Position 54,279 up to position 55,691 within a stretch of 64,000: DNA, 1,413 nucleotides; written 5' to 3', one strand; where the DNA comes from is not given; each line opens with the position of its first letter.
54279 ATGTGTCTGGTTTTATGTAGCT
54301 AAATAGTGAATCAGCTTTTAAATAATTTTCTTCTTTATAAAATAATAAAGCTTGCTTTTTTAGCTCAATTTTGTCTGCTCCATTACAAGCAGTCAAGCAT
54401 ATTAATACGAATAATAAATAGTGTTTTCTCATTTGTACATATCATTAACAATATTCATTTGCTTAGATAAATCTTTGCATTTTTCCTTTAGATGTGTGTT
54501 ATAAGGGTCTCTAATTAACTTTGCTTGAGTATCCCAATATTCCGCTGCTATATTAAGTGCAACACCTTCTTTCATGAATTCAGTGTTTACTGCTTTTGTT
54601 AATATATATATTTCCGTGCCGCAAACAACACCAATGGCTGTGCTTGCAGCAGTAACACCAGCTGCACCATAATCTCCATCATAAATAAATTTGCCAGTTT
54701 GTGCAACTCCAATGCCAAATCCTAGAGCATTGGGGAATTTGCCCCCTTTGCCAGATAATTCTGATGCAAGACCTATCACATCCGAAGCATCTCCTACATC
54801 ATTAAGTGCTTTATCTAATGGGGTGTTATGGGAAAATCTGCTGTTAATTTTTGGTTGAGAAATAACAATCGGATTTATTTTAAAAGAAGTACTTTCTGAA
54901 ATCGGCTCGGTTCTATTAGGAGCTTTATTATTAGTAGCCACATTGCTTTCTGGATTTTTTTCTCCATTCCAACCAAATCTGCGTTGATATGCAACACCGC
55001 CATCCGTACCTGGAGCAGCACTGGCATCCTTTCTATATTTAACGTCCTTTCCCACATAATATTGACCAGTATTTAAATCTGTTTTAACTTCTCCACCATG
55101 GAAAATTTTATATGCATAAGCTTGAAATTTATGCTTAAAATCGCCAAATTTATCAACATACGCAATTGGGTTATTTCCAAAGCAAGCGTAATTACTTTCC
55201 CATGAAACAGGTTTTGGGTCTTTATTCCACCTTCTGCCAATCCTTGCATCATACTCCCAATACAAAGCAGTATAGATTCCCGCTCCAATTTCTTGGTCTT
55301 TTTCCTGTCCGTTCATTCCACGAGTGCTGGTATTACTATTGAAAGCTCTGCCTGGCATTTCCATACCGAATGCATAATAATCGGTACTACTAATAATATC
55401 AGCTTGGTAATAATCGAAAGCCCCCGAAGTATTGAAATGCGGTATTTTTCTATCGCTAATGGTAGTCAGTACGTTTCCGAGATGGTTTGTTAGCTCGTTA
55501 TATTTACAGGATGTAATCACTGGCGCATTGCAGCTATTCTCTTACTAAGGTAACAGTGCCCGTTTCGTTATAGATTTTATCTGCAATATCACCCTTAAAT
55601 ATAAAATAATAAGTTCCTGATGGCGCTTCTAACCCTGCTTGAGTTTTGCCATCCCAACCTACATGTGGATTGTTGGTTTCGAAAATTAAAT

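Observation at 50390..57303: Two Rhs-tip toxin/immunity cassettes with no parent rhs gene, directly behind a T9SS type-B-CTD cargo gene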

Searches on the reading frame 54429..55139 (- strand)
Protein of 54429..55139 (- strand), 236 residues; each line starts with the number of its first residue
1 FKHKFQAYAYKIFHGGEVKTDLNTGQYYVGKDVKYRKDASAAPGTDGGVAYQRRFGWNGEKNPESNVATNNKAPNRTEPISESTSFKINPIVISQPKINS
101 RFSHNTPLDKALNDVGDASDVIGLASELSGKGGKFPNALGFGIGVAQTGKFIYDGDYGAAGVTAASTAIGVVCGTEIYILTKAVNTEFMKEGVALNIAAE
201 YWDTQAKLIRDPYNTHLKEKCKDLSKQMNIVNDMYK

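Call 54: search_solved_structures(query=window:54429-55139:-, max_evalue=10)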
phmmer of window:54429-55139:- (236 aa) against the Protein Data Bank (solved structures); distinct sequences matched with E-value up to 10: 0.

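Call 55: search_protein_families(library=pfam, proteins=[window:54429-55139:-], max_evalue=10)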
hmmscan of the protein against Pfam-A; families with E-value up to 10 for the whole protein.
window:54429-55139:- (236 aa): 0 families

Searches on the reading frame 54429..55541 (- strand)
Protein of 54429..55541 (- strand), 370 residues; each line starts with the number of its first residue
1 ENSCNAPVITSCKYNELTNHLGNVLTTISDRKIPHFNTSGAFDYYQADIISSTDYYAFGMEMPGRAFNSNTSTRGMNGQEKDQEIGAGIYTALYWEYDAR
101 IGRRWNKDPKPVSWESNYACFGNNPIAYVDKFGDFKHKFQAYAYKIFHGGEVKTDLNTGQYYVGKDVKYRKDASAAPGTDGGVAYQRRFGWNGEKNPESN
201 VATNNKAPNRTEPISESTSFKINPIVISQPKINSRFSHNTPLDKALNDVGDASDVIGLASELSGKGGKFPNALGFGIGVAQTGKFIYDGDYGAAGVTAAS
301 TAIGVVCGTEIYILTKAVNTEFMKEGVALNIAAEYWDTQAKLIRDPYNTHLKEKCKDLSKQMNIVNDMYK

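Call 3: search_protein_families(library=pfam, proteins=[window:54429-55520:-], max_evalue=0.1)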
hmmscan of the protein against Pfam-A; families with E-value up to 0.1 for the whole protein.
window:54429-55520:- (363 aa): 0 families

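Call 4: search_protein_families(library=ncbifam, proteins=[window:54429-55520:-], max_evalue=0.1)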
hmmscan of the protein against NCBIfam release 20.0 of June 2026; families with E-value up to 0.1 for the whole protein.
window:54429-55520:- (363 aa): 1 family
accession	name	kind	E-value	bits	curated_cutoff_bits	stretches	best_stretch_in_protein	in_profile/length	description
TIGR03696.1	Rhs_assc_core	domain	2.3e-07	31.2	32.5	1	48-126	1-75/76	RHS repeat-associated core domain-containing protein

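Call 9: find_homologous_proteins(query=window:54429-55541:-, max_evalue=0.001)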
Query window:54429-55541:- (370 aa): 377 proteins with E <= 0.001 among 2130 candidates; the best 120 are listed.
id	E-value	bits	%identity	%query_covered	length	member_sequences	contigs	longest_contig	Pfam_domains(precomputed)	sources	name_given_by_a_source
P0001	6.6e-248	840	100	98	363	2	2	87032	-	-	-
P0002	6.4e-51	192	51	49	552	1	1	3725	-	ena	-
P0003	3.4e-46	176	52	49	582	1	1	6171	PF05593.20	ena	-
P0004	2.4e-39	153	63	32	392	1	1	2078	-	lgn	-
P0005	5.7e-39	152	46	51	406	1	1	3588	-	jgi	jgi:RHS repeat-associated protein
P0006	6.0e-39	152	44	54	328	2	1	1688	-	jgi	jgi:hypothetical protein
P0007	5.6e-38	149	48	44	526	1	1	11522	-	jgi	jgi:RHS repeat-associated protein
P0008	1.9e-37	147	44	52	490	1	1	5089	-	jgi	jgi:hypothetical protein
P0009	2.2e-37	147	54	36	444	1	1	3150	-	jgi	jgi:RHS repeat-associated protein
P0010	3.8e-37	146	55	35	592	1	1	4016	-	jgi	jgi:small nuclear ribonucleoprotein (snRNP)-like protein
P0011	5.5e-37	146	53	34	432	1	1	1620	-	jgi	jgi:hypothetical protein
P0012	7.9e-37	145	48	42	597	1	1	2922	-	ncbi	-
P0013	8.6e-37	145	61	34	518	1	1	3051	-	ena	-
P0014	1.3e-36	145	58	32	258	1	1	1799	-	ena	-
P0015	2.1e-36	144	56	32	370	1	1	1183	-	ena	-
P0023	6.9e-35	139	59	32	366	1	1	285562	PF15638.12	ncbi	-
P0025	9.5e-35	138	56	33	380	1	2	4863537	-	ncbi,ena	-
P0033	1.4e-33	134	57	32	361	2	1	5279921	PF15607.12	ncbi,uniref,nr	ncbi:hypothetical protein COR50_20625 [Chitinophaga caeni]|uniref:Bacterial toxin 44 domain-containi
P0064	3.1e-31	127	53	34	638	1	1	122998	-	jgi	jgi:hypothetical protein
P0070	5.0e-31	126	55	32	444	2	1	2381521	-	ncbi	ncbi:hypothetical protein GCM10027043_04390 [Ferruginibacter profundus]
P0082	2.8e-30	124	54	32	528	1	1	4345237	PF15607.12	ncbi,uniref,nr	ncbi:polymorphic toxin type 44 domain-containing protein [Saprospira grandis]|uniref:Rhs family-like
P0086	5.1e-30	123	52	34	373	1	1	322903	PF15638.12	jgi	jgi:hypothetical protein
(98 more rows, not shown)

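Call 11: find_encoding_contigs(protein=P0001, flank=10000, max_places=6)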
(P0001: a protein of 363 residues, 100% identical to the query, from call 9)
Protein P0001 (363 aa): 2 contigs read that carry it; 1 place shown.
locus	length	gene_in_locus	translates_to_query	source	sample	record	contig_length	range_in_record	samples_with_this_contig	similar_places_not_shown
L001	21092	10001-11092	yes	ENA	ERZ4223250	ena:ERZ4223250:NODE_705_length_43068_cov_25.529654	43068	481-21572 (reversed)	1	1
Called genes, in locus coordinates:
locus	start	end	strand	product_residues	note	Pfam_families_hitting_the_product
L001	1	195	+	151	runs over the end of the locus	-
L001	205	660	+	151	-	-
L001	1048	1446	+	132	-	PF08780:NTase_sub_bind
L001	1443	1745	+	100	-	PF01909:NTP_transf_2 (weak), PF18765:Polbeta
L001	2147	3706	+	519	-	PF07603:Lcl_C, PF18962:Por_Secre_tail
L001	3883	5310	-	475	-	PF00224:PK, PF02887:PK_C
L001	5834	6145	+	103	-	PF01883:FeS_assembly_P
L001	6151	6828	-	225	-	PF04140:ICMT (weak), PF04191:PEMT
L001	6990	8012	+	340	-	PF25594:GldB_lipo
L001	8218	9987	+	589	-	PF18911:PKD_4, PF00801:PKD, PF13585:CHU_C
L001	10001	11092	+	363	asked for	-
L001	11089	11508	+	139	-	-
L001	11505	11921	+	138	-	-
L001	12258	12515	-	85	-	PF05016:ParE_toxin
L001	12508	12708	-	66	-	PF18506:RelB-like (weak)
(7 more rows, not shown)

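Call 18: find_encoding_contigs(protein=P0025, flank=10000, max_places=3)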
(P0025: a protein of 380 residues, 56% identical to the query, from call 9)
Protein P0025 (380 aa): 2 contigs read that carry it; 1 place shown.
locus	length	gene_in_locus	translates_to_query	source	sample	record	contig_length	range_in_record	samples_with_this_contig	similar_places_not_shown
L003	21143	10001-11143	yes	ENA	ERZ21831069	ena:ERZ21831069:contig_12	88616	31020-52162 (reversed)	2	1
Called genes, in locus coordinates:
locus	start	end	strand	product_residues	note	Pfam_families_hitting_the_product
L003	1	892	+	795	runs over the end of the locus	PF01326:PPDK_N, PF27448:Rph_4th, PF00391:PEP-utilizers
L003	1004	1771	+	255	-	PF00378:ECH_1, PF16113:ECH_2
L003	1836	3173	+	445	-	PF02737:3HCDH_N, PF00725:3HCDH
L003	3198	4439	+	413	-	PF00108:Thiolase_N (weak), PF02803:Thiolase_C, PF22691:Thiolase_C_1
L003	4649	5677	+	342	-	PF26696:PTL_trimer, PF01391:Collagen (weak)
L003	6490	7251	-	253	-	PF00106:adh_short, PF08659:KR (weak), PF13561:adh_short_C2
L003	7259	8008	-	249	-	-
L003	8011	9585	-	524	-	PF00082:Peptidase_S8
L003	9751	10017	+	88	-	-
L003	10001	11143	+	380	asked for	-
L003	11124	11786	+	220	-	-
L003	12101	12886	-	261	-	-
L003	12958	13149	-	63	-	-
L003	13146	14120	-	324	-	-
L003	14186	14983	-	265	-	PF13102:Phage_int_SAM_5, PF00589:Phage_integrase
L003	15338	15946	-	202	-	-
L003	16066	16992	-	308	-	PF01134:GIDA (faint), PF01266:DAO (faint), PF07992:Pyr_redox_2, PF12831:FAD_oxidored (faint), PF13738:Pyr_redox_3, PF00070:Pyr_redox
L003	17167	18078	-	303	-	PF14054:DUF4249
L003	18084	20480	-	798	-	PF13620:CarboxypepD_reg, PF13715:CarbopepD_reg_2, PF07715:Plug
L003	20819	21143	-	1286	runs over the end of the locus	PF25778:DUF7948, PF00801:PKD (weak), PF18911:PKD_4, PF13585:CHU_C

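Call 19: find_encoding_contigs(protein=P0033, flank=10000, max_places=3)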
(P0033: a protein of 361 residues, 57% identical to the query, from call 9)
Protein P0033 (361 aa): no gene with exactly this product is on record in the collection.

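Call 20: find_encoding_contigs(protein=P0023, flank=10000, max_places=3)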
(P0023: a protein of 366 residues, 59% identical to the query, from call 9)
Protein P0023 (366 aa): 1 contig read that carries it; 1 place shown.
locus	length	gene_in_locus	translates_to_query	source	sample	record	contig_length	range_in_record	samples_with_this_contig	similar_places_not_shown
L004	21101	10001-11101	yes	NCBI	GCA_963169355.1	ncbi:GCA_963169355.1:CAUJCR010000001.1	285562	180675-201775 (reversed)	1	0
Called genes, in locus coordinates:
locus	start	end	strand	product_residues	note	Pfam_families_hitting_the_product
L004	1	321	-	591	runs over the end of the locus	-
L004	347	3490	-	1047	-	PF13181:TPR_8 (faint), PF13432:TPR_16 (faint), PF13525:YfiO (faint), PF09976:TPR_21 (faint), PF13174:TPR_6 (faint), PF21033:RMD1-3 (faint), PF00515:TPR_1 (faint), PF12895:ANAPC3, +6 more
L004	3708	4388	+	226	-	PF00005:ABC_tran, PF13304:AAA_21 (faint)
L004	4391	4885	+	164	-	PF02870:Methyltransf_1N, PF01035:DNA_binding_1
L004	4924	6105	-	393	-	-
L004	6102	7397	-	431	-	PF00501:AMP-binding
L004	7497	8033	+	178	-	-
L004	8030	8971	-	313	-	PF00478:IMPDH, PF03060:NMO, PF05690:ThiG (weak), PF01070:FMN_dh, PF04481:DUF561 (faint)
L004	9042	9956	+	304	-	PF19573:DUF6089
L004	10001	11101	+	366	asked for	PF15638:Tox-MPTase2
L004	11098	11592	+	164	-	-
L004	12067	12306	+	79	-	-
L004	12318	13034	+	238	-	PF09851:SHOCT (weak)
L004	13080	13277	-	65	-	-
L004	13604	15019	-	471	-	-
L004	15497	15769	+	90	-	-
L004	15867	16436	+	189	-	PF00239:Resolvase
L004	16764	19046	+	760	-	PF27228:MTBMA_p00010_2nd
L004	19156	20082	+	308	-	PF00589:Phage_integrase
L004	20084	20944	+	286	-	PF00589:Phage_integrase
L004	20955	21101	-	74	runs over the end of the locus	-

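Call 21: find_encoding_contigs(protein=P0086, flank=10000, max_places=3)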
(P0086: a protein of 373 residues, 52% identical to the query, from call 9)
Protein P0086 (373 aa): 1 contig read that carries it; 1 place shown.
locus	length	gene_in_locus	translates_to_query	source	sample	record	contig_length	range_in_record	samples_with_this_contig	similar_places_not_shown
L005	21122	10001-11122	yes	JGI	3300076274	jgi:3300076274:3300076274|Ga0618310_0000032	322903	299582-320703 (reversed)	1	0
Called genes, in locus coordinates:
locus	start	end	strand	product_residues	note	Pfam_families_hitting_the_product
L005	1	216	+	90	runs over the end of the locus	-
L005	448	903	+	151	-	PF05593:RHS_repeat (weak)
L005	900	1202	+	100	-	-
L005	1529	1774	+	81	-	-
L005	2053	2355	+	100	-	-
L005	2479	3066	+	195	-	-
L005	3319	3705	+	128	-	-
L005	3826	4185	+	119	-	-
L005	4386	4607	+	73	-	-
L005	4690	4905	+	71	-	-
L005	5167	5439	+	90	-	-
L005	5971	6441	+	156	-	-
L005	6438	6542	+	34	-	-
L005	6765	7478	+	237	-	-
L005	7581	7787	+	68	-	-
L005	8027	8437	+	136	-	-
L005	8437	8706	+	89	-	-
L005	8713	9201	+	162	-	-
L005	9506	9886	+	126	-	PF05593:RHS_repeat (faint)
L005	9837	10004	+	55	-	-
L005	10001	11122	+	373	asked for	PF15638:Tox-MPTase2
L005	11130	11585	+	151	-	-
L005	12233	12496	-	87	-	PF13276:HTH_21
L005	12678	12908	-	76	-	PF01527:HTH_Tnp_1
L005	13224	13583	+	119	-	-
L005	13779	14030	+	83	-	-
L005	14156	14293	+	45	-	-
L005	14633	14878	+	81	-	-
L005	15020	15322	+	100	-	-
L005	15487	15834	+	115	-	-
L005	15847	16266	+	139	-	-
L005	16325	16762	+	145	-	PF01759:NTR (weak)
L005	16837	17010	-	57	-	-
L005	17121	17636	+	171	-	-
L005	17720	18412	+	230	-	-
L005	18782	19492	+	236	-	-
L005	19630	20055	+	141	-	PF18616:CdiI_3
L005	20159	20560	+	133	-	-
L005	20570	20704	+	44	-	-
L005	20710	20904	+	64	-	-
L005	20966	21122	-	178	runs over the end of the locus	PF02311:AraC_binding (weak), PF07883:Cupin_2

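Call 22: find_encoding_contigs(protein=P0064, flank=10000, max_places=3)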
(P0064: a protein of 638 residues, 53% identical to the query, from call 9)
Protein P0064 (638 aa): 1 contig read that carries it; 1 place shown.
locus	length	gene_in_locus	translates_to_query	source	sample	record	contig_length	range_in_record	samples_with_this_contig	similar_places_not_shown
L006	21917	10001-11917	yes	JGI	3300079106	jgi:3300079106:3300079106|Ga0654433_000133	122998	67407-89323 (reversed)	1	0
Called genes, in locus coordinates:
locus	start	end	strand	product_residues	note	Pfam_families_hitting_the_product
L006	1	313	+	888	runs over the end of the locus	PF01807:Zn_ribbon_DnaG, PF13155:Toprim_2 (weak), PF27228:MTBMA_p00010_2nd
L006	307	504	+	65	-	-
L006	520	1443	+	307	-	PF00589:Phage_integrase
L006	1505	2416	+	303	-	PF02899:Phage_int_SAM_1, PF13495:Phage_int_SAM_4 (weak), PF00589:Phage_integrase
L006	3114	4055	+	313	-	PF15647:Tox-REase-3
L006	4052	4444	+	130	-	PF15585:Imm7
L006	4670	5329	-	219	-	-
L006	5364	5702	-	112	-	PF13560:HTH_31, PF01381:HTH_3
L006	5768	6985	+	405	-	PF01807:Zn_ribbon_DnaG, PF13155:Toprim_2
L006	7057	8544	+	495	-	PF27228:MTBMA_p00010_2nd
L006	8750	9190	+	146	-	-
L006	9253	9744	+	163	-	-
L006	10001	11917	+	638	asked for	-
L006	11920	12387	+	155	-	PF15428:Imm26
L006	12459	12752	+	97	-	-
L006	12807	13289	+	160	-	-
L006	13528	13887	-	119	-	PF08869:XisI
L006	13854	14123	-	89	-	PF08814:XisH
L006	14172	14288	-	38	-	PF08814:XisH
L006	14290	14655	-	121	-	PF12844:HTH_19 (weak), PF13560:HTH_31 (weak), PF01381:HTH_3, PF13443:HTH_26 (weak)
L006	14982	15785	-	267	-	PF03932:CutC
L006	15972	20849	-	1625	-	PF19408:PKD_6 (faint), PF13585:CHU_C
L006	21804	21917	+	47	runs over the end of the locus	-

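Call 69: predict_structure(alignment_id=A2)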
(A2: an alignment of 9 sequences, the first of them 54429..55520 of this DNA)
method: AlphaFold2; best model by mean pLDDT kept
length: 363 residues; sequences in the alignment: 9
mean_pLDDT: 36.5   pTM: 0.23
mean pLDDT of the five models: 36.5, 33.1, 32.2, 32.0, 31.5
residues with pLDDT >= 90: 0; 70-90: 4; 50-70: 36; < 50: 323
segments of 3 or more residues with pLDDT < 50: 1-27, 29-126, 160-180, 183-330, 335-345, 347-363
pLDDT, mean of each block of 10 residues (from residue 1): 35 34 43 41 37 37 32 32 31 32 34 28 47 68 63 59 41 37 42 26 28 24 24 28 32 30 30 26 27 25 30 35 42 48 48 41 33
secondary structure, 60 per line:
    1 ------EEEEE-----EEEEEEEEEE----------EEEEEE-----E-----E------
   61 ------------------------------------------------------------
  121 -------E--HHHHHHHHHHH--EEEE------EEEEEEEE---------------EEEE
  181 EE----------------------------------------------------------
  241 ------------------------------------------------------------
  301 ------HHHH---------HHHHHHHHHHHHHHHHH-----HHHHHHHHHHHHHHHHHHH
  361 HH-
elements in order: E7-11 E17-26 E37-42 H131-141 E144-147 E154-161 E177-182 H307-310 H320-336 H342-362

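Call 89: search_protein_families(library=padloc, proteins=[window:54429-55520:-], max_evalue=0.01)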
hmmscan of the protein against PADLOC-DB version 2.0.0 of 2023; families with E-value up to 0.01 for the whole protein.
window:54429-55520:- (363 aa): 0 families

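Call 97: find_encoding_contigs(protein=P0070, flank=10000, max_places=2)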
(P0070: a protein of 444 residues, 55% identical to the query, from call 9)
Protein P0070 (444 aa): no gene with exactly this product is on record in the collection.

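Call 98: find_encoding_contigs(protein=P0082, flank=10000, max_places=2)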
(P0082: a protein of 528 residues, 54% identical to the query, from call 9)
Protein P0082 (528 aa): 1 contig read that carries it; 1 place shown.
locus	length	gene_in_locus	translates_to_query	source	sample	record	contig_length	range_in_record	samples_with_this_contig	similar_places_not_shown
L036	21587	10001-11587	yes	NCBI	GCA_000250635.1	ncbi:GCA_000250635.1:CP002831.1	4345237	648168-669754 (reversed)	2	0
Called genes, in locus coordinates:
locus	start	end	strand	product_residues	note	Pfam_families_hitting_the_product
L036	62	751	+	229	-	-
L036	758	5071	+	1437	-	-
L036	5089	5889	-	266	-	PF13276:HTH_21 (weak), PF00665:rve, PF13683:rve_3, PF13333:rve_2 (weak)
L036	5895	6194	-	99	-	PF01527:HTH_Tnp_1, PF13384:HTH_23 (weak), PF13518:HTH_28 (weak), PF13551:HTH_29 (weak)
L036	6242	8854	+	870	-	-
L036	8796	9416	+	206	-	-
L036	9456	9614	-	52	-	-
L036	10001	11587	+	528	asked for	PF15607:Ntox44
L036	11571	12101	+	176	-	PF07661:MORN_2 (faint)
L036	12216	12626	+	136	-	-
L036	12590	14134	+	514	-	-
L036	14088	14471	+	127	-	-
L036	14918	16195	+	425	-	-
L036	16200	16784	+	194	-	-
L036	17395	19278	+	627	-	PF16177:ACAS_N, PF00501:AMP-binding, PF13193:AMP-binding_C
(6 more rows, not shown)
